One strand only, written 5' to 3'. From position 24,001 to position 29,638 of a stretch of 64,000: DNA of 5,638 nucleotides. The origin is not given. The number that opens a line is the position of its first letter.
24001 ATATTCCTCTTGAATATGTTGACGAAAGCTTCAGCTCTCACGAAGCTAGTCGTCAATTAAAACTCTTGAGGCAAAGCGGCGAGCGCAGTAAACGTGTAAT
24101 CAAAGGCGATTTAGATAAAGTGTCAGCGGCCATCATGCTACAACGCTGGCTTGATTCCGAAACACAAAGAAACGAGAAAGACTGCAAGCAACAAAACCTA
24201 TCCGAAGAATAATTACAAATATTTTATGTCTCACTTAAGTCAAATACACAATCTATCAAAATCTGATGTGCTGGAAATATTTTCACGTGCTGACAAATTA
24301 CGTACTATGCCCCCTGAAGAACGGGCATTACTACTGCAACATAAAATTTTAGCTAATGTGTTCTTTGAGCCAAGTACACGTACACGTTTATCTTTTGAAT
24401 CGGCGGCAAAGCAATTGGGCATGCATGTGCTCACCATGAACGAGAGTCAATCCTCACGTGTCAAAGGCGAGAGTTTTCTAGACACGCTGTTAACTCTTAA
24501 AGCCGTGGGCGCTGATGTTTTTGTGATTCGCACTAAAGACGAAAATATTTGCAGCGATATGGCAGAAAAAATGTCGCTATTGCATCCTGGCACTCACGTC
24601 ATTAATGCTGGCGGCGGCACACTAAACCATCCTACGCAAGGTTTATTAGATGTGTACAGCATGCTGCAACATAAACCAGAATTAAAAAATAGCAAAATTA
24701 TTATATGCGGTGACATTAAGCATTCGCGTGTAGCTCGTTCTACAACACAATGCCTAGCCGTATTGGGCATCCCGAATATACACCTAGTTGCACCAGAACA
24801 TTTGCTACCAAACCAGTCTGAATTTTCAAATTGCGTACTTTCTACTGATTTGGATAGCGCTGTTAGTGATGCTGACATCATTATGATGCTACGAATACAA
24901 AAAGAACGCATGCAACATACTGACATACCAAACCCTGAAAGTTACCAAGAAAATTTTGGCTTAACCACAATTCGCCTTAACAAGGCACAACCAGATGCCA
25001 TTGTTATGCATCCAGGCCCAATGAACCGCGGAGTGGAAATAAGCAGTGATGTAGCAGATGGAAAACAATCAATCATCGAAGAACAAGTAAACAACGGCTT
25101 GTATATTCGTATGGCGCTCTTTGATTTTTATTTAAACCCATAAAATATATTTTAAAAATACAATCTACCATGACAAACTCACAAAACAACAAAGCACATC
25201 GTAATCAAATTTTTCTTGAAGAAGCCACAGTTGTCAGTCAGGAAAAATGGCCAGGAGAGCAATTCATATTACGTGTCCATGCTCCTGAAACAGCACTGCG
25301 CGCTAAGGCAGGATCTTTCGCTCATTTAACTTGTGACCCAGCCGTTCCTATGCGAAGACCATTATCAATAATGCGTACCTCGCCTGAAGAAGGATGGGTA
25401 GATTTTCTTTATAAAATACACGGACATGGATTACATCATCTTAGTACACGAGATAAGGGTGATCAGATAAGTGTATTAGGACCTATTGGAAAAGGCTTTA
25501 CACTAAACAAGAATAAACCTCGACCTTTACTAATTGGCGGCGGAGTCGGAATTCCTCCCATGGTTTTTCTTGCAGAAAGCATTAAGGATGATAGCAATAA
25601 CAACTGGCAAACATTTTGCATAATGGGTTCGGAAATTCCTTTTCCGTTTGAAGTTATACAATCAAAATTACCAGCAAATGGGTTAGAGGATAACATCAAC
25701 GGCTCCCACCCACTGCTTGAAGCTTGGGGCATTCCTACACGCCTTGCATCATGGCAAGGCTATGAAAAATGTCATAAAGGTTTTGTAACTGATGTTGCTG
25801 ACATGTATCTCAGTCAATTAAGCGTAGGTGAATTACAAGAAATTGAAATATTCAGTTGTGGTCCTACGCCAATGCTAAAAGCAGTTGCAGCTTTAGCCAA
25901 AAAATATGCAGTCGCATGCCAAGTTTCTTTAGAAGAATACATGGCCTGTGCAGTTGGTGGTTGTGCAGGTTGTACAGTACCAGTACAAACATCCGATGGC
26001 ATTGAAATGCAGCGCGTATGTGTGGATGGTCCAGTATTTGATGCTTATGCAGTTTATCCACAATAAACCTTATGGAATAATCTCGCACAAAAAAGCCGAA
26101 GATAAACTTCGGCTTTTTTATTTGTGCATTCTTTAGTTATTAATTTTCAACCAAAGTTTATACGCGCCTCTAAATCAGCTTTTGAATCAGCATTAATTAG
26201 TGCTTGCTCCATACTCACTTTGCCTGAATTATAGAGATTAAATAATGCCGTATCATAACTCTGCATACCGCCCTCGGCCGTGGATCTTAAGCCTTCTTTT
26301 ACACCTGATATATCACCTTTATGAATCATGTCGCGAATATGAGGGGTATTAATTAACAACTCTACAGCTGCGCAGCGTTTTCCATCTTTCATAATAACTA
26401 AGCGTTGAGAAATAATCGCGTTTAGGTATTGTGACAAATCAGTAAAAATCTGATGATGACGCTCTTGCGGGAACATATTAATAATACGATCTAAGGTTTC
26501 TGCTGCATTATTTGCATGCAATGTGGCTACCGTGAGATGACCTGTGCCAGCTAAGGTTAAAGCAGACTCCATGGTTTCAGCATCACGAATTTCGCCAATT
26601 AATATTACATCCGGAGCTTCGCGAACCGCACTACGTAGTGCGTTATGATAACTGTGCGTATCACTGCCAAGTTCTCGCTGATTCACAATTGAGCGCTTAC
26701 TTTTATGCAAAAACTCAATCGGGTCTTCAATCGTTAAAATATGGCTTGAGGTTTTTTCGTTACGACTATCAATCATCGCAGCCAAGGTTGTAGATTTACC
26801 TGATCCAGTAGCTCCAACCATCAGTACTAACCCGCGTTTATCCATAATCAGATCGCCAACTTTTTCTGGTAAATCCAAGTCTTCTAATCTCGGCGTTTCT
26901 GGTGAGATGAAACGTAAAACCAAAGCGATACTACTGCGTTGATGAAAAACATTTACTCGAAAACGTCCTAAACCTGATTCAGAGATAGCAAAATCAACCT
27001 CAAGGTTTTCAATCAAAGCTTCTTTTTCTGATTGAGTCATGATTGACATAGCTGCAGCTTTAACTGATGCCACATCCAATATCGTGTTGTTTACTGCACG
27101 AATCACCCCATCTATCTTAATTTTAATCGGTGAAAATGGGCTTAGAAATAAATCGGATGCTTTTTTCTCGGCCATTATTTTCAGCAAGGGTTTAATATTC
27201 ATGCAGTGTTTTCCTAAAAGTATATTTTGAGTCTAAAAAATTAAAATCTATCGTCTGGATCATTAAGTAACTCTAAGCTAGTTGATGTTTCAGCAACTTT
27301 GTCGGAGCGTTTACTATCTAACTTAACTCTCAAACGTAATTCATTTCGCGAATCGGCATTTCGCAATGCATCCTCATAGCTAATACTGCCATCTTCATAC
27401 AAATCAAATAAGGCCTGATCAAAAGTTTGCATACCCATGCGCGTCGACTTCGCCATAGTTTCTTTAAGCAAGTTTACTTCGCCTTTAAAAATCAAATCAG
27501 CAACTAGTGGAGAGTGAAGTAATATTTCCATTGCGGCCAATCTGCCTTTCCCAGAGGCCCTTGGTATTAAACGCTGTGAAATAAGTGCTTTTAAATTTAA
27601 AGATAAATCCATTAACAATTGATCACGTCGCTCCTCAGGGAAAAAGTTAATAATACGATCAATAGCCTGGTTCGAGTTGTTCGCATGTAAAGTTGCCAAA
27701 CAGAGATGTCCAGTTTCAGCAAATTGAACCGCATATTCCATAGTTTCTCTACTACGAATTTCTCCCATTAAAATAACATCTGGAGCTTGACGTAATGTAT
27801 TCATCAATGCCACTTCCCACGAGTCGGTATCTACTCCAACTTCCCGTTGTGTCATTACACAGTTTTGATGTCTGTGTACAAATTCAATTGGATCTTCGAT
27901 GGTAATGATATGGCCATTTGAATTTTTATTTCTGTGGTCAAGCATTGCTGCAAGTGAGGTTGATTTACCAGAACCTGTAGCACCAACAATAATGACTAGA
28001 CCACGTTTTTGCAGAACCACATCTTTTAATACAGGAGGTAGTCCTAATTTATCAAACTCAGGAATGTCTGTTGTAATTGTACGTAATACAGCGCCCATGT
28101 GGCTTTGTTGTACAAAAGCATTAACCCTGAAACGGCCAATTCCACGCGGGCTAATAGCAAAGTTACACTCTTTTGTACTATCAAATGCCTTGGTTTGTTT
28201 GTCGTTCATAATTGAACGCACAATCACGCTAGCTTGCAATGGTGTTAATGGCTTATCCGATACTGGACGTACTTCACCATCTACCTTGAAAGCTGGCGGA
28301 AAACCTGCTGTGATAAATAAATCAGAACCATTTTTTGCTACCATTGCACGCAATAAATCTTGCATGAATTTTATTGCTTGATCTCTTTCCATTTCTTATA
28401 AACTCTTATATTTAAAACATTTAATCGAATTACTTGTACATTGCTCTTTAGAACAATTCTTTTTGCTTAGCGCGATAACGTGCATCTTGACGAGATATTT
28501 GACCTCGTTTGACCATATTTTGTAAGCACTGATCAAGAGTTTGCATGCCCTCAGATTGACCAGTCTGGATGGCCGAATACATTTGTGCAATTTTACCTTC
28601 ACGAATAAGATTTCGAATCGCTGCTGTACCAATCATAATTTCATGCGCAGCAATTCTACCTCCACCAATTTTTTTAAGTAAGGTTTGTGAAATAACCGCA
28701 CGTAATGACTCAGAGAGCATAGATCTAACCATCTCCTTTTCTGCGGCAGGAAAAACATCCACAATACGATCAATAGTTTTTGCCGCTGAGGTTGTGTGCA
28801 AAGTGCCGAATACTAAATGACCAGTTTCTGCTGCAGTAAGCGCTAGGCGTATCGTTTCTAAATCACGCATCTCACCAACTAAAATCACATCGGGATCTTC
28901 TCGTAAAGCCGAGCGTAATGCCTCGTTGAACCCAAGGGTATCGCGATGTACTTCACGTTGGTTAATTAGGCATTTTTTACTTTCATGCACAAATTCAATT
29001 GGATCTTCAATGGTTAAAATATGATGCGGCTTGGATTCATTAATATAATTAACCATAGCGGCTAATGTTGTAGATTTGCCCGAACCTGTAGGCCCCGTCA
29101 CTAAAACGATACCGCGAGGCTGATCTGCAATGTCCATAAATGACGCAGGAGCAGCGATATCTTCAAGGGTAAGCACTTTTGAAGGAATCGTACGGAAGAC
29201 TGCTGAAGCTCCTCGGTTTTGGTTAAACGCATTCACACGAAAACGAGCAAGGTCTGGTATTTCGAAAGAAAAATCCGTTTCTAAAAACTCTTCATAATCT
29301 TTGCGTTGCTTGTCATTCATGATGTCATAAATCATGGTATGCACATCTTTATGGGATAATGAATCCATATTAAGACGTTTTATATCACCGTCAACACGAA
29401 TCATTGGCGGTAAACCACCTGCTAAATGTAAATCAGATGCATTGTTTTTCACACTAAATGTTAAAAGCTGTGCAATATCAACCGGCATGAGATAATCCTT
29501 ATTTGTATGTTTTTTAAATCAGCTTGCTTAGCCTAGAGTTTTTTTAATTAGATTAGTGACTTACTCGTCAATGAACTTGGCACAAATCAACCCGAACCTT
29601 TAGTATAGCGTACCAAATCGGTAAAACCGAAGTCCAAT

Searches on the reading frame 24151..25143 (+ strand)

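Call 65: search_protein_families(library=pfam, proteins=[window:24151-25143:+])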
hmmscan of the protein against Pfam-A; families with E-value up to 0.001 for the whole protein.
window:24151-25143:+ (330 aa): 2 families
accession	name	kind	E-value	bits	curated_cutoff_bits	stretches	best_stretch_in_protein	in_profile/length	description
PF02729.26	OTCace_N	-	1.1e-36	126.6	29.9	1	28-171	2-146/148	Aspartate/ornithine carbamoyltransferase, carbamoyl-P binding domain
PF00185.30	OTCace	-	1.6e-27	97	29.4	1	180-325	2-155/157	Aspartate/ornithine carbamoyltransferase, Asp/Orn binding domain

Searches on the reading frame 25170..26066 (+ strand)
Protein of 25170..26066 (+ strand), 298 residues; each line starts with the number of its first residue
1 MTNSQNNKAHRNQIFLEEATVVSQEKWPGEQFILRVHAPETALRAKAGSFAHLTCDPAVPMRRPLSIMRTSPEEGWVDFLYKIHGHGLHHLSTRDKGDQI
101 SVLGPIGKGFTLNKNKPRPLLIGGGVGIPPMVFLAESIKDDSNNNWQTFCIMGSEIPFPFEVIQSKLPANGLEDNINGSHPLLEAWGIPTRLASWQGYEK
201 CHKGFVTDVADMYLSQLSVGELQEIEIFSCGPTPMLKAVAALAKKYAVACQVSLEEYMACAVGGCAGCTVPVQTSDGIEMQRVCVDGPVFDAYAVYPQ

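Call 65: search_protein_families(library=pfam, proteins=[window:25170-26066:+])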
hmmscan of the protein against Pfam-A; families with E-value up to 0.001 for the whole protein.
window:25170-26066:+ (298 aa): 1 family
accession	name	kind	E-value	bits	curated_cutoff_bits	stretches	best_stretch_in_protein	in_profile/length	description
PF10418.14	DHODB_Fe-S_bind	-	4e-15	55.7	23.9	1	255-295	1-40/41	Iron-sulfur cluster binding domain of dihydroorotate dehydrogenase B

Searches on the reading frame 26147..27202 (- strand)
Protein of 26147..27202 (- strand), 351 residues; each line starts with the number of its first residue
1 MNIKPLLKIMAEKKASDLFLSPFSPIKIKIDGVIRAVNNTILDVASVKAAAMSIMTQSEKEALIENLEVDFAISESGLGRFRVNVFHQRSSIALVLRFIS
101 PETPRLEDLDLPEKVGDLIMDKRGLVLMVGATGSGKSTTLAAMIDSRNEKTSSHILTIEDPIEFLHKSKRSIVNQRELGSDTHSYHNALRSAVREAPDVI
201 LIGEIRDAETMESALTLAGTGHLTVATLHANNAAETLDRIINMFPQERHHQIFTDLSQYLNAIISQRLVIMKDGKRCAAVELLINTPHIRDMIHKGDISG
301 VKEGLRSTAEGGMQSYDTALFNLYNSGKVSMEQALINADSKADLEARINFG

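Call 41: search_protein_families(library=ncbifam, proteins=[window:26147-27202:-], max_evalue=1e-10)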
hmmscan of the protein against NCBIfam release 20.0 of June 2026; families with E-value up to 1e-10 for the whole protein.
window:26147-27202:- (351 aa): 15 families
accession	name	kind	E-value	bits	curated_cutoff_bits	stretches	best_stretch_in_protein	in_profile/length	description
TIGR01420.1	pilT_fam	subfamily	8e-125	416.6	319.1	1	3-343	2-343/343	PilT/PilU family type 4a pilus ATPase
TIGR02525.1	plasmid_TraJ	equivalog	1.9e-49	168.6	368.3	1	86-329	112-358/372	plasmid transfer ATPase TraJ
TIGR02524.1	dot_icm_DotB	equivalog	3.4e-43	148.2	463.3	1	15-308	18-324/358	Dot/Icm type IV secretion system ATPase DotB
NF041000.1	ATPase_ComGA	equivalog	9.3e-39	133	300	1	10-269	7-265/267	competence type IV pilus ATPase ComGA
NF007755.0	PRK10436.1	equivalog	1.7e-36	125.9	617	1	3-270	89-356/465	type II secretion system protein GspE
TIGR02538.1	type_IV_pilB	equivalog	7.5e-35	120.6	675.65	1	11-279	193-461/564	type IV-A pilus assembly ATPase PilB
TIGR02533.1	type_II_gspE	equivalog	4.4e-34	118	630.25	1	6-269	116-379/486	type II secretion system ATPase GspE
NF053534.1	T4PilAsmATPsTfpB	equivalog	1.1e-27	96.8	850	1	6-246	208-455/584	type IV pilus assembly ATPase TfpB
TIGR02782.1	TrbB_P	equivalog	7.7e-18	64.8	304.55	1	122-256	135-267/303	P-type conjugative transfer ATPase TrbB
TIGR02788.1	VirB11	equivalog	3e-17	62.6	249.95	1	121-264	142-288/308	P-type DNA transfer ATPase VirB11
NF058587.1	archaellum_moto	equivalog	3e-15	56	550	1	119-240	271-393/527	archaellum flagellar ATPase motor FlaI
TIGR03819.1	heli_sec_ATPase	hypoth_equivalog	6.5e-15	55.2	373.15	1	12-240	61-297/340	TadA family conjugal transfer-associated ATPase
NF010469.0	PRK13894.1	subfamily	9.6e-15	54.7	508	1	118-244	145-268/320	conjugal transfer ATPase TrbB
NF010407.0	PRK13833.1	subfamily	1.1e-11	44.7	499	1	121-244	142-263/323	conjugal transfer protein TrbB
NF053672.1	bindosome_BasE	exception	8.1e-11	41.3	1000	0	120-251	267-399/512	bindosome assembly system ATPase subunit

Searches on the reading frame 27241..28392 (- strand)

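Call 41: search_protein_families(library=ncbifam, proteins=[window:27241-28392:-], max_evalue=1e-10)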
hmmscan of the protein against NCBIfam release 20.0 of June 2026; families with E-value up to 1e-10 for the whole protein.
window:27241-28392:- (383 aa): 15 families
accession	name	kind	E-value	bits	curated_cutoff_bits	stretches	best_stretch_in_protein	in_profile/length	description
TIGR01420.1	pilT_fam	subfamily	9.4e-137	455.8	319.1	1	10-351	2-343/343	PilT/PilU family type 4a pilus ATPase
TIGR02525.1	plasmid_TraJ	equivalog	5.9e-47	160.4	368.3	1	95-339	114-360/372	plasmid transfer ATPase TraJ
TIGR02524.1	dot_icm_DotB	equivalog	1.5e-37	129.6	463.3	1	8-324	4-332/358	Dot/Icm type IV secretion system ATPase DotB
NF041000.1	ATPase_ComGA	equivalog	2.2e-33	115.4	300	1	122-277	120-266/267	competence type IV pilus ATPase ComGA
TIGR02533.1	type_II_gspE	equivalog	4.7e-33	114.6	630.25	1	121-278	234-381/486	type II secretion system ATPase GspE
TIGR02538.1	type_IV_pilB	equivalog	1.7e-31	109.5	675.65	1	114-250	296-432/564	type IV-A pilus assembly ATPase PilB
NF007755.0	PRK10436.1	equivalog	1.8e-29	102.7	617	1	5-282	84-361/465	type II secretion system protein GspE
NF053534.1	T4PilAsmATPsTfpB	equivalog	2.9e-26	92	850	1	123-249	329-451/584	type IV pilus assembly ATPase TfpB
TIGR02788.1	VirB11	equivalog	1.3e-20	73.7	249.95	1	123-252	138-267/308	P-type DNA transfer ATPase VirB11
TIGR02782.1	TrbB_P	equivalog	9.9e-18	64.4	304.55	1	121-251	128-256/303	P-type conjugative transfer ATPase TrbB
NF058587.1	archaellum_moto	equivalog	6.7e-17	61.4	550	1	126-247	271-393/527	archaellum flagellar ATPase motor FlaI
TIGR03819.1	heli_sec_ATPase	hypoth_equivalog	1.8e-16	60.3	373.15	1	120-243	169-293/340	TadA family conjugal transfer-associated ATPase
NF010469.0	PRK13894.1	subfamily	1.5e-15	57.4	508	1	121-249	141-266/320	conjugal transfer ATPase TrbB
NF053672.1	bindosome_BasE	exception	2.7e-12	46.2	1000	1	130-272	270-405/512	bindosome assembly system ATPase subunit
NF010425.0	PRK13851.1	equivalog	5.5e-12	45.2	461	1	112-250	145-283/344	type IV secretion system protein VirB11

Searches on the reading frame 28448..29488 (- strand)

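Call 41: search_protein_families(library=ncbifam, proteins=[window:28448-29488:-], max_evalue=1e-10)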
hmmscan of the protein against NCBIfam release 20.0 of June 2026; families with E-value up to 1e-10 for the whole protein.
window:28448-29488:- (346 aa): 14 families
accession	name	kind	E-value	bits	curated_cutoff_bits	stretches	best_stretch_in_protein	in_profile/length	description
TIGR01420.1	pilT_fam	subfamily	1.7e-151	504.3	319.1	1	5-343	2-341/343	PilT/PilU family type 4a pilus ATPase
TIGR02524.1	dot_icm_DotB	equivalog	5.2e-48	164.1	463.3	1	2-333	3-347/358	Dot/Icm type IV secretion system ATPase DotB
TIGR02525.1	plasmid_TraJ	equivalog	8.7e-46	156.6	368.3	1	88-337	112-364/372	plasmid transfer ATPase TraJ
TIGR02533.1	type_II_gspE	equivalog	3.6e-45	154.6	630.25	1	115-274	233-382/486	type II secretion system ATPase GspE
TIGR02538.1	type_IV_pilB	equivalog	2.5e-44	151.9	675.65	1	113-273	304-454/564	type IV-A pilus assembly ATPase PilB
NF007755.0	PRK10436.1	equivalog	3.2e-44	151.4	617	1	5-274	89-358/465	type II secretion system protein GspE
NF041000.1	ATPase_ComGA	equivalog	1.5e-38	132.4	300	1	73-272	71-266/267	competence type IV pilus ATPase ComGA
NF053534.1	T4PilAsmATPsTfpB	equivalog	4.8e-36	124.3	850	1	116-245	327-452/584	type IV pilus assembly ATPase TfpB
NF058587.1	archaellum_moto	equivalog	1.2e-19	70.5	550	1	127-243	277-394/527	archaellum flagellar ATPase motor FlaI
TIGR02782.1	TrbB_P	equivalog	2.6e-18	66.3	304.55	1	124-277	135-284/303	P-type conjugative transfer ATPase TrbB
TIGR02788.1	VirB11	equivalog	3.7e-17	62.3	249.95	1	88-266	107-288/308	P-type DNA transfer ATPase VirB11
TIGR03819.1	heli_sec_ATPase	hypoth_equivalog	3.4e-14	52.8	373.15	1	125-266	178-323/340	TadA family conjugal transfer-associated ATPase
NF010407.0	PRK13833.1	subfamily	8.1e-14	51.8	499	1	115-268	134-285/323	conjugal transfer protein TrbB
NF010469.0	PRK13894.1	subfamily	2.1e-12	47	508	1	122-266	147-290/320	conjugal transfer ATPase TrbB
